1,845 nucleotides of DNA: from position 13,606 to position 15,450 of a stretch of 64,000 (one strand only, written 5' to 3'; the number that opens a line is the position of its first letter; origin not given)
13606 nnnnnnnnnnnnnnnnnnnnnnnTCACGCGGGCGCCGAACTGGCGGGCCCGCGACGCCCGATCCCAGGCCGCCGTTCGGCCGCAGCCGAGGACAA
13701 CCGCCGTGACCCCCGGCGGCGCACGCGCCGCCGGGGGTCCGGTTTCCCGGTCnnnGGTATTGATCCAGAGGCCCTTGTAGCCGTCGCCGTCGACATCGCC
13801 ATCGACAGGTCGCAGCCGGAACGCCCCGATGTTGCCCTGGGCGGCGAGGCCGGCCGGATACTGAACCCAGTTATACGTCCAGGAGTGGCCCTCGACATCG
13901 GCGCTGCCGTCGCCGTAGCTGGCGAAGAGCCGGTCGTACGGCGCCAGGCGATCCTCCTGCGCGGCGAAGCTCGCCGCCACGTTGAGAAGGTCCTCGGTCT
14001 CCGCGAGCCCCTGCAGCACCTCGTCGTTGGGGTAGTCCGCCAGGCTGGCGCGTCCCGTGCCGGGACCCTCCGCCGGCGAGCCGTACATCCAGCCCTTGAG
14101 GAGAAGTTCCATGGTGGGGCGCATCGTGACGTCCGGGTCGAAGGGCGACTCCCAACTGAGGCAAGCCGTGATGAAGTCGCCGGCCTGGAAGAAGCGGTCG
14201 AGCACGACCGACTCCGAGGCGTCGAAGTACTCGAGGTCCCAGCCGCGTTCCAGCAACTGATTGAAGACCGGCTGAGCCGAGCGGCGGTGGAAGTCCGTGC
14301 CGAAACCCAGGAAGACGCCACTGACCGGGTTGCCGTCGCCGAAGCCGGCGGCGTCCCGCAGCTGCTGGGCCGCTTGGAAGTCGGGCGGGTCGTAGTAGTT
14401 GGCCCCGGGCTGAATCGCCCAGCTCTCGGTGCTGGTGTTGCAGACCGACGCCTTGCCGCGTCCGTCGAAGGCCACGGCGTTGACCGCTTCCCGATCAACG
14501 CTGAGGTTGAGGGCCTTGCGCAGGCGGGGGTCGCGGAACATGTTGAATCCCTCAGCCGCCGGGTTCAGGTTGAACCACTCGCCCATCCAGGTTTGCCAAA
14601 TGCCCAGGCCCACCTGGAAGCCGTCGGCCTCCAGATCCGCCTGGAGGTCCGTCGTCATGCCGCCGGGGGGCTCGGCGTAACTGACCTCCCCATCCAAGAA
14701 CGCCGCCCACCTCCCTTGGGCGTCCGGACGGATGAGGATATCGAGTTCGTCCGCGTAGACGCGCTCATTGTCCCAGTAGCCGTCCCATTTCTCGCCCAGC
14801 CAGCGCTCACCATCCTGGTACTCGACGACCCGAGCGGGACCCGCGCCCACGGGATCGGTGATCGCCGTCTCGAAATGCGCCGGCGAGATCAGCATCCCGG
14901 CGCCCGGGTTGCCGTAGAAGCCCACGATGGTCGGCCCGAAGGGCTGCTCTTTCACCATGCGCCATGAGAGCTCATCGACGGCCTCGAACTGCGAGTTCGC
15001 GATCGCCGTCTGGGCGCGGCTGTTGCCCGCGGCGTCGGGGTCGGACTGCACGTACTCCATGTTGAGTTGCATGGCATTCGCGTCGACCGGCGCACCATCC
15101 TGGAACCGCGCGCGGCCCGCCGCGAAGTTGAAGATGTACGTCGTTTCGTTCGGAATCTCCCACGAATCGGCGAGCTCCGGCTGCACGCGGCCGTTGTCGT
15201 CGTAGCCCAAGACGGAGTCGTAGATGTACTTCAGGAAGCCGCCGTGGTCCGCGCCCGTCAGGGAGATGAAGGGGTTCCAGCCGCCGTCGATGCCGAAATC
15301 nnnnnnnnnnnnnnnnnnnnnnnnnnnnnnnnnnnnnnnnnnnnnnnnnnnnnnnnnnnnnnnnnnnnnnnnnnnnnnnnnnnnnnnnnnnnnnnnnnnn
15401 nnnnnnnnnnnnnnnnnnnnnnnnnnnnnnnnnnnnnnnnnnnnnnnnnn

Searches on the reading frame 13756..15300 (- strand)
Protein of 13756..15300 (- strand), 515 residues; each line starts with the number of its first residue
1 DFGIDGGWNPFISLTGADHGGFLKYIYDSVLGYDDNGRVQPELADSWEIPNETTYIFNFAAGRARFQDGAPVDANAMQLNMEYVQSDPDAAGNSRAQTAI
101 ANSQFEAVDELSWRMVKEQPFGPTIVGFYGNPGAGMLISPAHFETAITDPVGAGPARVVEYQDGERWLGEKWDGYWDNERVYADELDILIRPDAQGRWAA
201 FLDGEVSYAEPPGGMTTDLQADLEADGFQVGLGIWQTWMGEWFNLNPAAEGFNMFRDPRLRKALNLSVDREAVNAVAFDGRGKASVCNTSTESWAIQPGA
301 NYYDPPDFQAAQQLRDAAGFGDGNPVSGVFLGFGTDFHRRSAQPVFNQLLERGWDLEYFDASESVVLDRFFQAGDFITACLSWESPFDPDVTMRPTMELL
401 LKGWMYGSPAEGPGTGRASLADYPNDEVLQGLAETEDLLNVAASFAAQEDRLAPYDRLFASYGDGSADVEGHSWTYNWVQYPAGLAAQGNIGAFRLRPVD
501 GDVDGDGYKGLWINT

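Call 38: search_solved_structures(query=window:13756-15300:-, max_evalue=0.00001)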
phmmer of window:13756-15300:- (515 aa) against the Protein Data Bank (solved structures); distinct sequences matched with E-value up to 0.00001: 20.
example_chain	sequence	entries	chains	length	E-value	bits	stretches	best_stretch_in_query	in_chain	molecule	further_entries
4wed_A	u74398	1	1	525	7.8e-17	64.7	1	26-326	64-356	ABC transporter, periplasmic solute-binding protein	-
4oer_A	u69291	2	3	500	1e-15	61.1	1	25-391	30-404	NikA protein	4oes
6hlx_A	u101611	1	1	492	7.4e-14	54.9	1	26-326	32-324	AgaA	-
9pl3_A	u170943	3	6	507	1.4e-13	54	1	25-323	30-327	Peptide ABC transporter, peptide-binding protein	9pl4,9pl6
5u4o_A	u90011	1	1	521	3.1e-13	52.9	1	25-202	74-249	ABC transporter substrate-binding protein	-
1uqw_A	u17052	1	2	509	3.5e-13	52.7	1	23-323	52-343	PUTATIVE BINDING PROTEIN YLIB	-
5yh5_A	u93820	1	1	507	4e-09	39.3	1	25-323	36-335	Nickel ABC transporter substrate-binding protein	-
5yhe_A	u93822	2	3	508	4e-09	39.3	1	25-323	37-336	Nickel ABC transporter substrate-binding protein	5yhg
5yh8_A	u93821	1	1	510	4.1e-09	39.3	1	25-323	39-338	Nickel ABC transporter substrate-binding protein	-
3m8u_A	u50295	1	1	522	4.2e-09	39.2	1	122-323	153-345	Heme-binding protein A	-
5f1q_A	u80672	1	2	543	3.1e-08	36.3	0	145-325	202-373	Periplasmic dipeptide transport protein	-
5ipw_A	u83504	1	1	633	2.7e-07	33.2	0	17-143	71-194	Oligopeptide ABC transporter, periplasmic oligopeptide-binding protein, putative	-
1xoc_A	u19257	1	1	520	3.5e-07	32.9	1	149-324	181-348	Oligopeptide-binding protein appA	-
8are_A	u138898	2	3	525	4.1e-07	32.6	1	146-391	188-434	Oligopeptide-binding protein OppA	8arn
1dpe_A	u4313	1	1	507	4.3e-07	32.6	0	147-319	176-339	DIPEPTIDE-BINDING PROTEIN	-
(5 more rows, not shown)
